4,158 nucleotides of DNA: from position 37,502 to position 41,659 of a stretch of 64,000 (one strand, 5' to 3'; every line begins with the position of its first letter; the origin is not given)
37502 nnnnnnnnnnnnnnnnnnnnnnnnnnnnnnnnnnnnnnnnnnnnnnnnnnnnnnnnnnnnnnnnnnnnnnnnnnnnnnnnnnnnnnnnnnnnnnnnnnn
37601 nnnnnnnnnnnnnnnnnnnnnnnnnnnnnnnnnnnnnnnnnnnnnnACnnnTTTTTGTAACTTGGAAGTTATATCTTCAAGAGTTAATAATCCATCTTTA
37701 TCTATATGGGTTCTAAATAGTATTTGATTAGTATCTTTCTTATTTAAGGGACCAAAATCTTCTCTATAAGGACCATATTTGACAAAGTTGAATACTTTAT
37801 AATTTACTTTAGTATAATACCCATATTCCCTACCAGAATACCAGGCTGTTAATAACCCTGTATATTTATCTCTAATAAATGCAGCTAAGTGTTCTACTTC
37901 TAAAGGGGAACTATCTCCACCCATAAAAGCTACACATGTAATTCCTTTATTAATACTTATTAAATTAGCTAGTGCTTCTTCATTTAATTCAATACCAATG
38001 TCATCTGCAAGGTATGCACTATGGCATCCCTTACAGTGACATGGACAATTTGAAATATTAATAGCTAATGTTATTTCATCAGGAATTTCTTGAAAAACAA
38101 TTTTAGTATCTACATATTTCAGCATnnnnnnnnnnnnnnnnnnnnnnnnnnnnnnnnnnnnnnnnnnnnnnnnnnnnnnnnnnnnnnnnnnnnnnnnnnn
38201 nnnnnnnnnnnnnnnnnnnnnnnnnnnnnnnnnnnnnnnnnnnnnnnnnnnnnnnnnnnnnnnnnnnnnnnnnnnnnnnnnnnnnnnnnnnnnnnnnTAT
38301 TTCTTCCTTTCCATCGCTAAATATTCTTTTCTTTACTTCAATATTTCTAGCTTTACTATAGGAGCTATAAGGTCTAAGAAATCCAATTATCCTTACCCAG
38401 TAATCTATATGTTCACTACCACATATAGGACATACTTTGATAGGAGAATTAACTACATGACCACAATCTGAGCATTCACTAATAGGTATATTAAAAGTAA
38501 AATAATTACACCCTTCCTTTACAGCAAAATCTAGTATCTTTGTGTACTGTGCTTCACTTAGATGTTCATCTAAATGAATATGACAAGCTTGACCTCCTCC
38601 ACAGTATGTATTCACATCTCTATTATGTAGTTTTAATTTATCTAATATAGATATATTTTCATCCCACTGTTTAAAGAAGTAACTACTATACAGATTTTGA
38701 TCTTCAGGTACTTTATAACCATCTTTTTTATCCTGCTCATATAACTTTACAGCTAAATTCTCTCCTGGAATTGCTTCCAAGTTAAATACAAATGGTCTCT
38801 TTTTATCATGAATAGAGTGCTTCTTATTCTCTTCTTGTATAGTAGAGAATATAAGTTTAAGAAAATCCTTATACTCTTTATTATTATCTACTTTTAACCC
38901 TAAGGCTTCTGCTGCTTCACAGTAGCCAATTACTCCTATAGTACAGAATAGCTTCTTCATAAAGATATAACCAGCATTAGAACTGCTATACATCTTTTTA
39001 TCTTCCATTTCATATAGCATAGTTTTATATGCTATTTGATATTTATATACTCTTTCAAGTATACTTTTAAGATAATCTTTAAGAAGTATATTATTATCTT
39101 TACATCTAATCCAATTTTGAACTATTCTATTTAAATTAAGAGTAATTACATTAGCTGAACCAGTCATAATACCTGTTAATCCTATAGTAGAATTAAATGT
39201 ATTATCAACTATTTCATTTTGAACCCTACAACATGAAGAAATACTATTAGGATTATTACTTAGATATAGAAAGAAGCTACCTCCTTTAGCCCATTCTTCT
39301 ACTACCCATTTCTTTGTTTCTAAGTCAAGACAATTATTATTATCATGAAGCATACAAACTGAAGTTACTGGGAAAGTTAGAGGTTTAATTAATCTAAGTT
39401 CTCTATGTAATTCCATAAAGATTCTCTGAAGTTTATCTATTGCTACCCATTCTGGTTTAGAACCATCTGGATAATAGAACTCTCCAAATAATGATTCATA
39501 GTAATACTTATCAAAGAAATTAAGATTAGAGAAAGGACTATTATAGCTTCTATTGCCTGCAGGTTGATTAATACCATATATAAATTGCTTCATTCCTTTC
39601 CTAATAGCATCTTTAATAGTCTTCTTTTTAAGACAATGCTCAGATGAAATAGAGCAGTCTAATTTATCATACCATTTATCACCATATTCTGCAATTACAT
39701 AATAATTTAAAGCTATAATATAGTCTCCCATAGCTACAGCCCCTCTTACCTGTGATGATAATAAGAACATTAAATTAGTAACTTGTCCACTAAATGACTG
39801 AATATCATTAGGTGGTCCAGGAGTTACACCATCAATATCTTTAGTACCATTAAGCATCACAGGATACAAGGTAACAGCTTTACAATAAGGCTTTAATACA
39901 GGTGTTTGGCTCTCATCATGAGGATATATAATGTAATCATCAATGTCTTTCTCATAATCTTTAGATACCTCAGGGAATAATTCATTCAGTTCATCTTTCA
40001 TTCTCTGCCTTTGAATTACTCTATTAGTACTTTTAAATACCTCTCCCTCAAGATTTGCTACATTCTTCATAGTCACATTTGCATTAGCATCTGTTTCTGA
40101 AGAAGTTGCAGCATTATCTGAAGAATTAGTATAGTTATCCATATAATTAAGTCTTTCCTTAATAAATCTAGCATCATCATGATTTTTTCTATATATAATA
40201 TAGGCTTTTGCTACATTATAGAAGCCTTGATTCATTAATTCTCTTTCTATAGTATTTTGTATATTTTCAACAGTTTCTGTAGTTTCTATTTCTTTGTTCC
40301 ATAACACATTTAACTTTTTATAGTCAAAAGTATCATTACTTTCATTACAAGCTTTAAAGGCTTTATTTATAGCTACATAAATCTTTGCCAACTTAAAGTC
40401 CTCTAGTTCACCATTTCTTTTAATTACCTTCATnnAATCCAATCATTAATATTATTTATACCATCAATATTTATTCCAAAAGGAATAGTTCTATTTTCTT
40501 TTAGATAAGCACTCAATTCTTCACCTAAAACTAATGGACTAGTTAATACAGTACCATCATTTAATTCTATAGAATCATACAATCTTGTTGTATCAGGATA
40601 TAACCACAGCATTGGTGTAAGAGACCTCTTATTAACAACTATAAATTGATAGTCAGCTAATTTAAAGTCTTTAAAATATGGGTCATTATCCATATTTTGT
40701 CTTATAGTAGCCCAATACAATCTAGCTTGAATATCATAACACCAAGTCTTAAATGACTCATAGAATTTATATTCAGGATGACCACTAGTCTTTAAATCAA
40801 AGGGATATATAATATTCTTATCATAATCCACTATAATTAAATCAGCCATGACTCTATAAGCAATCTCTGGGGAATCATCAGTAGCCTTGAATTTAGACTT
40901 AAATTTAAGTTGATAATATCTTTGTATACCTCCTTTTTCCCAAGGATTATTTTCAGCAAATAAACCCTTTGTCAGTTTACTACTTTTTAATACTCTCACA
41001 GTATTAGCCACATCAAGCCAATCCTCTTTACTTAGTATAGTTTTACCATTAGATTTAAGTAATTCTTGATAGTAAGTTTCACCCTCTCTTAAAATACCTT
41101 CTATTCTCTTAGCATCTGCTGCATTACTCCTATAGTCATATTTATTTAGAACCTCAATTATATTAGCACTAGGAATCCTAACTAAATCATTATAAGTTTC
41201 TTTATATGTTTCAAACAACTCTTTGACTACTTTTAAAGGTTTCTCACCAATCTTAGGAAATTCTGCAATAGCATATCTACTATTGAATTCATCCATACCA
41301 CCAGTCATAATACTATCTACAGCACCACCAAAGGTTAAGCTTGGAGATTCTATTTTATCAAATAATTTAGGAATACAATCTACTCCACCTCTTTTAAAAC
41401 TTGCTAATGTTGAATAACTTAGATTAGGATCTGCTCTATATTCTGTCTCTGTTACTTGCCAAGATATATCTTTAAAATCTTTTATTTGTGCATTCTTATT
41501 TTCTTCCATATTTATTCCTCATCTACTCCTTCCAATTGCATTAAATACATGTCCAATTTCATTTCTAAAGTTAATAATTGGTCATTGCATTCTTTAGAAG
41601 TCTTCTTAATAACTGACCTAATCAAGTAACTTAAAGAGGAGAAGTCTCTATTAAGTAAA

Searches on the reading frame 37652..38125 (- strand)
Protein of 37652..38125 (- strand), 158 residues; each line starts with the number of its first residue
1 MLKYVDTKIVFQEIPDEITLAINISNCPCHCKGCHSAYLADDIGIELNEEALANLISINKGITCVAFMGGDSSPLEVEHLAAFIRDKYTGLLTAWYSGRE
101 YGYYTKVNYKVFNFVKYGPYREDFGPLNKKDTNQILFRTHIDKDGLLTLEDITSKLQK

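Call 51: search_protein_families(library=pfam, proteins=[window:37652-38125:-], max_evalue=0.01)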
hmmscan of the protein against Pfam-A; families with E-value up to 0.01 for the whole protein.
window:37652-38125:- (158 aa): 2 families
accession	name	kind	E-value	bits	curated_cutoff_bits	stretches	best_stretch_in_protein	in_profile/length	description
PF13353.11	Fer4_12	-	0.00016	22.4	22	1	22-102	10-95/137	4Fe-4S single cluster domain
PF14122.12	YokU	-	0.0022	18.4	27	1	7-67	14-75/87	YokU-like protein, putative antitoxin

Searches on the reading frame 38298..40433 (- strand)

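Call 12: search_protein_families(library=phrogs, proteins=[window:38298-40433:-], max_evalue=0.00001)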
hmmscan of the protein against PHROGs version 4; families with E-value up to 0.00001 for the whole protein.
window:38298-40433:- (712 aa): 3 families
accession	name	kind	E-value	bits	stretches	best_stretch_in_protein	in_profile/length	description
phrog_25611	-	DNA, RNA and nucleotide metabolism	4.2e-79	267.5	2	97-471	42-400/978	anaerobic ribonucleoside reductase large subunit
phrog_487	-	moron, auxiliary metabolic gene and host takeover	1.1e-43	150.5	2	1-306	4-302/718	NrdD-like anaerobic ribonucleotide reductase large subunit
phrog_4218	-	DNA, RNA and nucleotide metabolism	2e-16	61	1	497-704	116-330/333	anaerobic ribonucleoside reductase large subunit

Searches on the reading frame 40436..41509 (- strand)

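Call 12: search_protein_families(library=phrogs, proteins=[window:40436-41509:-], max_evalue=0.00001)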
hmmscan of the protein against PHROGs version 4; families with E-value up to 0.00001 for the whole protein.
window:40436-41509:- (358 aa): 1 family
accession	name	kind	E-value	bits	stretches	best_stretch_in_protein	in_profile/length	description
phrog_412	-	DNA, RNA and nucleotide metabolism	2.7e-13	51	1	13-294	138-351/440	exonuclease VIII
